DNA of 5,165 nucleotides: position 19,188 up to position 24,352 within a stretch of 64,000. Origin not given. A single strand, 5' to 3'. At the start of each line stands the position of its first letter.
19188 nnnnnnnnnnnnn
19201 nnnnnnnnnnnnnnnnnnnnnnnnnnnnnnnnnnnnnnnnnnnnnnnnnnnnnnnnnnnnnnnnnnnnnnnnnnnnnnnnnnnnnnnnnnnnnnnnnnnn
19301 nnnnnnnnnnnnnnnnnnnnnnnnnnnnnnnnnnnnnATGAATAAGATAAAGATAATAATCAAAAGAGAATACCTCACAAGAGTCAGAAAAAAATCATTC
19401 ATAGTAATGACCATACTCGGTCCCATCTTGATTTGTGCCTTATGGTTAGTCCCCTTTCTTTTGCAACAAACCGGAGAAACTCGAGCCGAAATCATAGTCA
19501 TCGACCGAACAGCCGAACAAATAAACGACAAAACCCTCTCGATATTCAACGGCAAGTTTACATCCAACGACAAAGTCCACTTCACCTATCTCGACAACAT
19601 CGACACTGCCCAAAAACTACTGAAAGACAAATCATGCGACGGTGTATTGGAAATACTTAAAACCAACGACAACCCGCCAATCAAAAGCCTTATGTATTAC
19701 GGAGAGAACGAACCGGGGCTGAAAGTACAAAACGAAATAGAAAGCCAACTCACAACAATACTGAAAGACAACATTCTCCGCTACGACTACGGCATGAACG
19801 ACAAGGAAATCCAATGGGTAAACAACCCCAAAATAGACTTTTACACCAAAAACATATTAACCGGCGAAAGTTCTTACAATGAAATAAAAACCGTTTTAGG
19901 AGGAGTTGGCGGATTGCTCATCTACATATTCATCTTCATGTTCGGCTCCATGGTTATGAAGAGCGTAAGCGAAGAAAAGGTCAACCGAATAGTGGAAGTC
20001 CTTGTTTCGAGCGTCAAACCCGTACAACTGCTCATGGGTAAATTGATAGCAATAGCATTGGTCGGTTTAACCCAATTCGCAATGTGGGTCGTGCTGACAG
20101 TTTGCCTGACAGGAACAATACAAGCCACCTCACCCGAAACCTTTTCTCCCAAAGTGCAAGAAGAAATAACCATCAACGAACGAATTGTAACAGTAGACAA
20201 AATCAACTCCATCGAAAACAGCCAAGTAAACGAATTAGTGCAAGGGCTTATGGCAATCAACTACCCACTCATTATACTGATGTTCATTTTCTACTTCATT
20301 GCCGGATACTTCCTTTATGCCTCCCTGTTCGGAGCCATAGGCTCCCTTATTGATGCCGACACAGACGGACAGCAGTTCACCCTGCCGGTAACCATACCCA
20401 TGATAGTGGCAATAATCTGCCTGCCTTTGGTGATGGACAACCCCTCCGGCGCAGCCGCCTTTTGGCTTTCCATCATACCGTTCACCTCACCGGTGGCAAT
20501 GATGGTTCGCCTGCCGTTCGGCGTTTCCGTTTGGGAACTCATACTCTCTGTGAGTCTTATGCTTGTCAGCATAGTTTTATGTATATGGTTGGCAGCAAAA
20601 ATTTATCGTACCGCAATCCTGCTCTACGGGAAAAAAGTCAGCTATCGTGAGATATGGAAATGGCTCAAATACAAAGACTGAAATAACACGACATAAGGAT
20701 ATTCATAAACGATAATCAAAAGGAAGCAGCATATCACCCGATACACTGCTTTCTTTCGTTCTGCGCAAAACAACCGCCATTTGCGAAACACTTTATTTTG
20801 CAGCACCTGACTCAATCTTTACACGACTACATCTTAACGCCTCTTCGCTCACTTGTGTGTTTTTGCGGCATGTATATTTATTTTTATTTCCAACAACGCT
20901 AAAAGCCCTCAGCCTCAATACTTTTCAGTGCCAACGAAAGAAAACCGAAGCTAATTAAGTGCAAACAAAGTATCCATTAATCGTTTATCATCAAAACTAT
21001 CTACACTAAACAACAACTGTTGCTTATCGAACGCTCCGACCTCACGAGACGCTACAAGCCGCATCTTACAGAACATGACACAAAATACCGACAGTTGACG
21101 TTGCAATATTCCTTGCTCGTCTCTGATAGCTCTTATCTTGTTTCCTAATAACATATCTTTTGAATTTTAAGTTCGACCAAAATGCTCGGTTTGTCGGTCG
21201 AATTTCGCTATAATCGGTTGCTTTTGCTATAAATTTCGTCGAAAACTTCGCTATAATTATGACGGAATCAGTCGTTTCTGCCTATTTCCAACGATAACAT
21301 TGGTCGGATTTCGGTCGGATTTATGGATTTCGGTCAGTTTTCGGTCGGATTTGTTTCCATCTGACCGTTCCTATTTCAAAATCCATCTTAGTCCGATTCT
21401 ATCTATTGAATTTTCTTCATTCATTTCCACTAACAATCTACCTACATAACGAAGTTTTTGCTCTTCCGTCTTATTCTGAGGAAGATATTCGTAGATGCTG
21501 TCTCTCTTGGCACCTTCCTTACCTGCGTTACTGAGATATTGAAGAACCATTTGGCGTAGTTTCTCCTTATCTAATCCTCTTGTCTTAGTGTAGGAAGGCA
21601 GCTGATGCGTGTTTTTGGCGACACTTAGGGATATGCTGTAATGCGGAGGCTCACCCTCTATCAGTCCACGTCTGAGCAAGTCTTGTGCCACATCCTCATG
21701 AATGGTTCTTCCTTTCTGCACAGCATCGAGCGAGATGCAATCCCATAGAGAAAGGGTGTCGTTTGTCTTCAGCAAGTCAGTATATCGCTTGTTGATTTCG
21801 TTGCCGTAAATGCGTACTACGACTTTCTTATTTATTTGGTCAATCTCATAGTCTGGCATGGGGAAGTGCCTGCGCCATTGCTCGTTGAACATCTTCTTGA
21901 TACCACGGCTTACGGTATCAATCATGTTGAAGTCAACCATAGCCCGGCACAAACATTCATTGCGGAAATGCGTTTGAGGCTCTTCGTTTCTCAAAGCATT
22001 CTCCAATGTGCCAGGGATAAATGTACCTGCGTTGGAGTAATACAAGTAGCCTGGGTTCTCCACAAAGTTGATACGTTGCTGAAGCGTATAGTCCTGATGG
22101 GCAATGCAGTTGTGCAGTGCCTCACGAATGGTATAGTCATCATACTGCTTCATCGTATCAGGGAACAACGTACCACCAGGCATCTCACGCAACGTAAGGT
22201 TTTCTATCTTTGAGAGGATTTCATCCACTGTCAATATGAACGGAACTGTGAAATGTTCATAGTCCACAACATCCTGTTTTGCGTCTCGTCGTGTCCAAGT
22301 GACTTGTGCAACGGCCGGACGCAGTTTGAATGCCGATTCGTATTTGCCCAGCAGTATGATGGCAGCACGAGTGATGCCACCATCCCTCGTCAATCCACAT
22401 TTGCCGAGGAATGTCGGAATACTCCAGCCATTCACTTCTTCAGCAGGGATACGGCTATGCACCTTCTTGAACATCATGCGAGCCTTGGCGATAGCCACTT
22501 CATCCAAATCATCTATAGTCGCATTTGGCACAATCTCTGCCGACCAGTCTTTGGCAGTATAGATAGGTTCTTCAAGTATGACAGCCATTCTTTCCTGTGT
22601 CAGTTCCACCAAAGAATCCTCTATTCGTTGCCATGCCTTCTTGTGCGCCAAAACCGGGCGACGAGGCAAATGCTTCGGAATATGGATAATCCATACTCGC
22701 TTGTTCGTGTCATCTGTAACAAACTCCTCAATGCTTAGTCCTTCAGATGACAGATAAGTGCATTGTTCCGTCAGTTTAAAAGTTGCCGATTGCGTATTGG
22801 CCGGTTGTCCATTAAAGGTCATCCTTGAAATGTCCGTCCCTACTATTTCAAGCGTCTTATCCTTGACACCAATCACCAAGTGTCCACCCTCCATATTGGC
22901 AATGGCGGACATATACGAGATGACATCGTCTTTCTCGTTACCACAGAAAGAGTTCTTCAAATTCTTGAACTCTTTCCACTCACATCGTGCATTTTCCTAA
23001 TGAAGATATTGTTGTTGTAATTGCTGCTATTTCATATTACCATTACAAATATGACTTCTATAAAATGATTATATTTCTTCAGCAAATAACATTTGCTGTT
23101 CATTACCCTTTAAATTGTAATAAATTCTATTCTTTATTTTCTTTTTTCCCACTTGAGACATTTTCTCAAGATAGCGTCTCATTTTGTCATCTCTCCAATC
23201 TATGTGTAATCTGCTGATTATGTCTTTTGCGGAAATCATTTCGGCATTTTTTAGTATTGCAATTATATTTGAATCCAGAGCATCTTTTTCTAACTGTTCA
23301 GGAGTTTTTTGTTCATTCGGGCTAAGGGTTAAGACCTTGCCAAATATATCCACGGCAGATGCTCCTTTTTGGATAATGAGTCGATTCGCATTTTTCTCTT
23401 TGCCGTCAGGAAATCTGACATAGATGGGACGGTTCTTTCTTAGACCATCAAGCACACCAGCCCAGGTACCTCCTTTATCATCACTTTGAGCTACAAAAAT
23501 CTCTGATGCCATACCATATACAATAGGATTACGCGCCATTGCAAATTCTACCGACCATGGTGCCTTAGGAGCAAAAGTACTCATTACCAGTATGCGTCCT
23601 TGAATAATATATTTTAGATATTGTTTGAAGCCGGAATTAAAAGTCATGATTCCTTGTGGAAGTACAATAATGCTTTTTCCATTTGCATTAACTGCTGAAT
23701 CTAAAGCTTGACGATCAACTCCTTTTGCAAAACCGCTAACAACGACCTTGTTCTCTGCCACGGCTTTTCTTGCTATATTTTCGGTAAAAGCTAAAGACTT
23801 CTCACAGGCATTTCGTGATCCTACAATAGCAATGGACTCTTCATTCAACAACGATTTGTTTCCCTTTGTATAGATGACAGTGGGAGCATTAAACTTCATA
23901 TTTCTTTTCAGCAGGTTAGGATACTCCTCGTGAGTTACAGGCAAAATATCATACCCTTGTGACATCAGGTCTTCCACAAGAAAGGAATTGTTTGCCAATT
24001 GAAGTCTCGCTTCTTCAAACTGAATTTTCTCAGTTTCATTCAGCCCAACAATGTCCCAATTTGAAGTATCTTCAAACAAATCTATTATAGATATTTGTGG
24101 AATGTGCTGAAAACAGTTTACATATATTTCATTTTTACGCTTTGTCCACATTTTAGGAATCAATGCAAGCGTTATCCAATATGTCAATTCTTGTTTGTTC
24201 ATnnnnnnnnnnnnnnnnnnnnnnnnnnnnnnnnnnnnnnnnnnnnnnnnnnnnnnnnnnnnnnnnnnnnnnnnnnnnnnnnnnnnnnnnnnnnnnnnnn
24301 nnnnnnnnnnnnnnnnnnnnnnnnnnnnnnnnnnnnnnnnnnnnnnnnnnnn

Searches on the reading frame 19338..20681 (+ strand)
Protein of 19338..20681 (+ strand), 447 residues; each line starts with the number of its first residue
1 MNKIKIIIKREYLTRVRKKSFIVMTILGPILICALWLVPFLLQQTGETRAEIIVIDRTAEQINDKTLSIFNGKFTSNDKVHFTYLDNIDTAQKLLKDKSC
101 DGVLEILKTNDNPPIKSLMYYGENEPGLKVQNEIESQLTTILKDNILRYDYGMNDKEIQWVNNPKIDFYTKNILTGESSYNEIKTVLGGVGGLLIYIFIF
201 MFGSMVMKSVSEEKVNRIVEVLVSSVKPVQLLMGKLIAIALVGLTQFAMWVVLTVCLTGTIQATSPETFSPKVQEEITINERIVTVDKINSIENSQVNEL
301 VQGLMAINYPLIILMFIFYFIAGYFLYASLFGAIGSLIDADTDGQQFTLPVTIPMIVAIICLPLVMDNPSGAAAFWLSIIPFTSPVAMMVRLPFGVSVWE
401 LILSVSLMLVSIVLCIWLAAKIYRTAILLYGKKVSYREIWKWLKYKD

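Call 26: search_protein_families(library=pfam, proteins=[window:19338-20681:+], max_evalue=0.001)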
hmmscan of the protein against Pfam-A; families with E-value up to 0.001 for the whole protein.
window:19338-20681:+ (447 aa): 1 family
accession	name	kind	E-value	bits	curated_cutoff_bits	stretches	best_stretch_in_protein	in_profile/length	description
PF12698.13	ABC2_membrane_3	-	1.1e-53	183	31.6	1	19-420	1-346/347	ABC-2 family transporter protein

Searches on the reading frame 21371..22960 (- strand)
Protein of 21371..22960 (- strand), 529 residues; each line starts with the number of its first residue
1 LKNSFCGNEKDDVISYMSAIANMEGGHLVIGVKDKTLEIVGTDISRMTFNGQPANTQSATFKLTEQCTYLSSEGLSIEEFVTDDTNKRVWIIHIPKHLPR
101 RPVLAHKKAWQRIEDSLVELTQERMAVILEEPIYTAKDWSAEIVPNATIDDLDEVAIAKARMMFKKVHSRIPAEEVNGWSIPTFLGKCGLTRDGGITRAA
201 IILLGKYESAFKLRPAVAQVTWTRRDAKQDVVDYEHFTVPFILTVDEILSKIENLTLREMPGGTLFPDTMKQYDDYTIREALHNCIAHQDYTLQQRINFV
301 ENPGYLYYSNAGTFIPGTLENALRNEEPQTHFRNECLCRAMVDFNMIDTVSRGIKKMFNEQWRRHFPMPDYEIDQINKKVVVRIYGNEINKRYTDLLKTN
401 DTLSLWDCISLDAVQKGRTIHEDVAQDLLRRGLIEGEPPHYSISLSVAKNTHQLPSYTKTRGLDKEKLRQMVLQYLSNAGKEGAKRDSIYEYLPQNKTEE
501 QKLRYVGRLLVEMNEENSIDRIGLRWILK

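Call 3: search_protein_families(library=pfam, proteins=[window:21371-22960:-], max_evalue=0.1)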
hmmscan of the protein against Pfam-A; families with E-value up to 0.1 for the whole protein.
window:21371-22960:- (529 aa): 2 families
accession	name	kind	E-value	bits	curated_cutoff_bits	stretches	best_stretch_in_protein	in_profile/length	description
PF04326.19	SLFN_AlbA_2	-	2e-09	38.4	25.3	1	5-117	11-114/118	Schlafen, AlbA_2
PF13749.12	HATPase_c_4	-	6.6e-08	32.9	26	1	309-380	16-87/89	Putative ATP-dependent DNA helicase recG C-terminal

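Call 4: search_protein_families(library=padloc, proteins=[window:21371-22960:-], max_evalue=0.1)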
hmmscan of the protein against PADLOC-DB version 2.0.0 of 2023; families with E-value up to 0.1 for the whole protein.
window:21371-22960:- (529 aa): 2 families
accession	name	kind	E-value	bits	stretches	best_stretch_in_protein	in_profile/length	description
PDLC02394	pAgo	-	5.1e-07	25.8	1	271-400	313-449/1121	-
PDLC02402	Aga_SIR2-PNTD1-PNTD2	-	0.0068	12.5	1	268-317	437-486/876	Class I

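Call 5: search_protein_families(library=ncbifam, proteins=[window:21371-22960:-], max_evalue=0.1)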
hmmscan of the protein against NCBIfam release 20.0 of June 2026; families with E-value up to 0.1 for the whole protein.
window:21371-22960:- (529 aa): 0 families

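Call 84: search_solved_structures(query=window:21371-22960:-, max_evalue=1)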
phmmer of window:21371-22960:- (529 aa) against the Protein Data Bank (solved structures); distinct sequences matched with E-value up to 1: 12.
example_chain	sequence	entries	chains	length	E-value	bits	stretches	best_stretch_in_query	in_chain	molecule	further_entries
9jr9_A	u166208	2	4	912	0.024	16.7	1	13-43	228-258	Protein SLFN14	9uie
9jn9_A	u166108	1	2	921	0.034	16.2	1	13-43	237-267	Protein SLFN14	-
9nyy_A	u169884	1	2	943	0.036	16.1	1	13-43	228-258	Protein SLFN14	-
7cux_A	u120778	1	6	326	0.11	14.6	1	10-57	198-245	Schlafen family member 5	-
7q3z_B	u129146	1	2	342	0.11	14.4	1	10-57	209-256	Schlafen family member 5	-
6rr9_A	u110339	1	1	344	0.11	14.4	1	10-57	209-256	Schlafen family member 5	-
7fex_A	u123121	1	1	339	0.23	13.4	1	13-67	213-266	SLFN11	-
3lmm_A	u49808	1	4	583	0.36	12.8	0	14-44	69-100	Uncharacterized protein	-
7ppj_A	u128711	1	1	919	0.42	12.6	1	10-56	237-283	Schlafen family member 5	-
5yd0_A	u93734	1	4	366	0.68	11.9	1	13-62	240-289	Schlafen 8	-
1c89_A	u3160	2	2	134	0.74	11.8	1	239-295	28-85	ANTIFREEZE PROTEIN TYPE III | PROTEIN (ANTIFREEZE PROTEIN TYPE III)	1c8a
1ec6_A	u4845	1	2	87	0.86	11.5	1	25-70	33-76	RNA-BINDING PROTEIN NOVA-2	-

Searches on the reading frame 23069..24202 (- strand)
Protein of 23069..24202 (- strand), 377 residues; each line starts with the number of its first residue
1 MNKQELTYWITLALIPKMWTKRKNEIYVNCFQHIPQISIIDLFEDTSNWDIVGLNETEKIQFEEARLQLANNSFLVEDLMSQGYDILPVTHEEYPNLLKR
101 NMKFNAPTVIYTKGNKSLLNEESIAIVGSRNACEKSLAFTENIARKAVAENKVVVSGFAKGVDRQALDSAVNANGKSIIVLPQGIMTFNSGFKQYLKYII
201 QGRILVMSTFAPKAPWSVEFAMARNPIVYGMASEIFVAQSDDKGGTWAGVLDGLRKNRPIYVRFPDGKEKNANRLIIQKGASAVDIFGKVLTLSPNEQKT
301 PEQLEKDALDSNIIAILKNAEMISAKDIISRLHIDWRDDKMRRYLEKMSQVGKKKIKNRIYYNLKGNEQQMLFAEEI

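Call 3: search_protein_families(library=pfam, proteins=[window:23069-24202:-], max_evalue=0.1)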
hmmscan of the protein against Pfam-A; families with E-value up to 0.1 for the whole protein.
window:23069-24202:- (377 aa): 2 families
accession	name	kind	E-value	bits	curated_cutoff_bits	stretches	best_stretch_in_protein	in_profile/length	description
PF02481.21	DNA_processg_A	-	1.1e-39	136.2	29.6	1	82-284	5-210/212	DNA recombination-mediator protein A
PF18306.6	LDcluster4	-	0.012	15.7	26.3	1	123-183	3-64/151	SLOG cluster4 family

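Call 4: search_protein_families(library=padloc, proteins=[window:23069-24202:-], max_evalue=0.1)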
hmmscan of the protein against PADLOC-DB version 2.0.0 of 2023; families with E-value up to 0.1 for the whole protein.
window:23069-24202:- (377 aa): 3 families
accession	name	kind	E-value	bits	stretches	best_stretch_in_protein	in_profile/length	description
PDLC03927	PsyrA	-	1.8e-76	255.8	1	40-362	48-394/398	-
PDLC03961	ShosA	-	2.6e-33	113.6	1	62-283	60-260/303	-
PDLC02997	ShosA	-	9.6e-12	42.8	1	54-244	67-254/327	-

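Call 5: search_protein_families(library=ncbifam, proteins=[window:23069-24202:-], max_evalue=0.1)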
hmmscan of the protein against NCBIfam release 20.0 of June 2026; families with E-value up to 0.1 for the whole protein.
window:23069-24202:- (377 aa): 3 families
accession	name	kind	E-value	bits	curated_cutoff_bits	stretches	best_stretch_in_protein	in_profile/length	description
TIGR00732.1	dprA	equivalog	1.8e-32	112.4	191.15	1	80-284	5-210/220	DNA-processing protein DprA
NF008007.0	PRK10736.1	equivalog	3.4e-22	79.1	495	1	45-284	35-273/374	DNA-protecting protein DprA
TIGR00725.1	TIGR00725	hypoth_equivalog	0.016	14.7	106.9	1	124-183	4-63/159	TIGR00725 family protein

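Call 16: search_solved_structures(query=window:23069-24202:-, max_evalue=0.001)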
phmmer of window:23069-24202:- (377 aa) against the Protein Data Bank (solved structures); distinct sequences matched with E-value up to 0.001: 7.
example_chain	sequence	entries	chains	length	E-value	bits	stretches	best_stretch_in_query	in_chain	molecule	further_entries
3uqz_A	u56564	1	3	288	8.9e-16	61.3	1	103-284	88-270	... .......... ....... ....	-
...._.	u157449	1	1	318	2.6e-09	40.1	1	73-246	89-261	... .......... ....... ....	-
9vzo_A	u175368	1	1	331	2.9e-09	39.9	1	73-246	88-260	DprA-like antitoxin protein ShosA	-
5mll_A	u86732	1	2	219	9.5e-09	38.2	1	105-282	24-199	DNA processing chain A (DprA)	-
4ljr_A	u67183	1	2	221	9.7e-09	38.2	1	105-282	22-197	DNA processing chain A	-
4ljk_A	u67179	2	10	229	9.9e-09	38.2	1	105-282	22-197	DNA processing chain A (DprA)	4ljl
3maj_A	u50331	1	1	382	6.1e-05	25.7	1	121-261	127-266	DNA processing chain A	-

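Call 42: search_solved_structures(query=window:23069-24202:-, max_evalue=0.001, show_alignments=3)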
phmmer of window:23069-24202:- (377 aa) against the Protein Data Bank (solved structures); distinct sequences matched with E-value up to 0.001: 7.
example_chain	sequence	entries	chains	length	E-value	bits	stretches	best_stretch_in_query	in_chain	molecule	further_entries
3uqz_A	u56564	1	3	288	8.9e-16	61.3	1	103-284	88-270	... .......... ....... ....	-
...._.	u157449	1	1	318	2.6e-09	40.1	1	73-246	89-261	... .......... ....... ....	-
9vzo_A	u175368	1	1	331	2.9e-09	39.9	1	73-246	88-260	DprA-like antitoxin protein ShosA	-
5mll_A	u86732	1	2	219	9.5e-09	38.2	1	105-282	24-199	DNA processing chain A (DprA)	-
4ljr_A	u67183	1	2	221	9.7e-09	38.2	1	105-282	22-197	DNA processing chain A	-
4ljk_A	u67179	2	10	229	9.9e-09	38.2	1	105-282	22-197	DNA processing chain A (DprA)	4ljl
3maj_A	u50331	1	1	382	6.1e-05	25.7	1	121-261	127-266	DNA processing chain A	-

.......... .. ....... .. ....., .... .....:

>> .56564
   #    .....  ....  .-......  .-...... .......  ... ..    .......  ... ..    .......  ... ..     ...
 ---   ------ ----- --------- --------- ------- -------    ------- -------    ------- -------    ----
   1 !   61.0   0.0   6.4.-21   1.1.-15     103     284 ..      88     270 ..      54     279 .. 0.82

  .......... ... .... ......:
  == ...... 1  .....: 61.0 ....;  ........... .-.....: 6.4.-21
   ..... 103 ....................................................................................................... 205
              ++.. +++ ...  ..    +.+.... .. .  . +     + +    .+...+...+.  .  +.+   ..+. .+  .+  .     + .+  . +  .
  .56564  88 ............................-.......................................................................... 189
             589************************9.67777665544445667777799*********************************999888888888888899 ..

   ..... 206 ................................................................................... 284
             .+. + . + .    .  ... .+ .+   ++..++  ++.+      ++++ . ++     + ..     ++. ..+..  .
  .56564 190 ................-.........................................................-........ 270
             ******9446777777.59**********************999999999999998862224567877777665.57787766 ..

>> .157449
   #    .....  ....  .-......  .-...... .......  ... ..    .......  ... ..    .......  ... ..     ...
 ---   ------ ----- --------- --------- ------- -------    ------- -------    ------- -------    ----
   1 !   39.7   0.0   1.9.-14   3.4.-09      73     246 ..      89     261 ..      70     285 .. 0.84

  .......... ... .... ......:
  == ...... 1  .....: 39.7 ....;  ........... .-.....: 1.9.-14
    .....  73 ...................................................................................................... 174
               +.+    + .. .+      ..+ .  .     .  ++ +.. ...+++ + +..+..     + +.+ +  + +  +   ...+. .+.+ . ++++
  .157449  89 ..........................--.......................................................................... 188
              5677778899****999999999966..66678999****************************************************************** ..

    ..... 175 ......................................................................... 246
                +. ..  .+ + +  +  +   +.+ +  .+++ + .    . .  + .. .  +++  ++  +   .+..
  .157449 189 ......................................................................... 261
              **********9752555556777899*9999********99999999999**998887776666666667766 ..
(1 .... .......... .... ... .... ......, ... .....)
